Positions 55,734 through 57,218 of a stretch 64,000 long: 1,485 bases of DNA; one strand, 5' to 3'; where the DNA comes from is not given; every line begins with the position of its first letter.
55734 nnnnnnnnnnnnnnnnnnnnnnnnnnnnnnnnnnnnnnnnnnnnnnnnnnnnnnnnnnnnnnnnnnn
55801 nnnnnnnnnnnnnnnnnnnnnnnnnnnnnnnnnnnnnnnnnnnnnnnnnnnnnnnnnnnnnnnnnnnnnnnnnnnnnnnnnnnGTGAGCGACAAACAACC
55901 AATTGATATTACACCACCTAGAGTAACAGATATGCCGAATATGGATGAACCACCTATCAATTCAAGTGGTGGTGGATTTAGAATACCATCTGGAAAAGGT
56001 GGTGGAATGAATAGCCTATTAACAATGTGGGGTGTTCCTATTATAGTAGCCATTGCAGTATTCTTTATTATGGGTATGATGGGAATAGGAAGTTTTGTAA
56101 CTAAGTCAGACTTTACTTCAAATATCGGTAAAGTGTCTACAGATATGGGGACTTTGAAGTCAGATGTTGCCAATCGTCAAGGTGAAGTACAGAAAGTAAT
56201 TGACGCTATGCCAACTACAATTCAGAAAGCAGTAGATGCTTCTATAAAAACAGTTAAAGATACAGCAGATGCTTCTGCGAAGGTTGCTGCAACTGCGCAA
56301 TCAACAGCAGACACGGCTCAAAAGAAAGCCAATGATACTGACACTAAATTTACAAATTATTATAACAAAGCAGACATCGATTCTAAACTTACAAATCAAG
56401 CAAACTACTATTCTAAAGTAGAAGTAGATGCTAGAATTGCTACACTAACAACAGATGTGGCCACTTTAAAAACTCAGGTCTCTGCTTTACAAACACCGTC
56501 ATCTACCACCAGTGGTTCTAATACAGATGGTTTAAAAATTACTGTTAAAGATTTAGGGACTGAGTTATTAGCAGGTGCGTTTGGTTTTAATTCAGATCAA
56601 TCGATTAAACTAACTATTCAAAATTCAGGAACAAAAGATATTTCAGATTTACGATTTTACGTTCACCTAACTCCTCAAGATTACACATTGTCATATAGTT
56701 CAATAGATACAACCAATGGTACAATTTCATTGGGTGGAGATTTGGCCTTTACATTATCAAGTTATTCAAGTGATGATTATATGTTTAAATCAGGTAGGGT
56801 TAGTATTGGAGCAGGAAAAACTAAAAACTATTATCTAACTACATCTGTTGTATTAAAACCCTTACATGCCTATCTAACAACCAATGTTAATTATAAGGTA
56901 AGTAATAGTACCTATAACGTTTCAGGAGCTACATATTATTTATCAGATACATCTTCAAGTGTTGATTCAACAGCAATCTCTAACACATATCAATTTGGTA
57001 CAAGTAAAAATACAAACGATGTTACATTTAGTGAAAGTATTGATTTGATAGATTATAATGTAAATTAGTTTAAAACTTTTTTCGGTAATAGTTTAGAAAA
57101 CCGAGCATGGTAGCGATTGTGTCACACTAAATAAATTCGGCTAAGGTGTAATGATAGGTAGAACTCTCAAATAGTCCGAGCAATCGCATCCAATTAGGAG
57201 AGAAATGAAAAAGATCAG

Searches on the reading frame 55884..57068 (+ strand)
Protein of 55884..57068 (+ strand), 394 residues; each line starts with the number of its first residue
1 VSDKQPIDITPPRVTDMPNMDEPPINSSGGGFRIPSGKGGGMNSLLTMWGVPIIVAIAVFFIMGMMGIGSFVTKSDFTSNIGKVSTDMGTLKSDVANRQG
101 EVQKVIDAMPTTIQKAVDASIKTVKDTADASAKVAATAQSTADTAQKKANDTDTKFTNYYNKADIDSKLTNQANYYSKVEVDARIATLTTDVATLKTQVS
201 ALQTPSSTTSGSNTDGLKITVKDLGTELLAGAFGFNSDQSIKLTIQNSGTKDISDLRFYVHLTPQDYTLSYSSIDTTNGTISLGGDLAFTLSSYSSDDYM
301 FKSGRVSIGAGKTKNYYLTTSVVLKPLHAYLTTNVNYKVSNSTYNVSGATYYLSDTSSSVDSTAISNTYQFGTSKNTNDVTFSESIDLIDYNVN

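Call 29: search_protein_families(library=phrogs, proteins=[window:55884-57068:+], max_evalue=0.001)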
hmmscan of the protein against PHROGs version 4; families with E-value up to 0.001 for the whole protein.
window:55884-57068:+ (394 aa): 0 families

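Call 60: search_protein_families(library=pfam, proteins=[window:55884-57068:+], max_evalue=0.01)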
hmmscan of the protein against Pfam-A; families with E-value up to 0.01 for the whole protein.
window:55884-57068:+ (394 aa): 1 family
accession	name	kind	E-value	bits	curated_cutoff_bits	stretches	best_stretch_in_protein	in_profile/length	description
PF01442.23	Apolipoprotein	-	0.0088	16.2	90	0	83-162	41-125/190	Apolipoprotein A1/A4/E domain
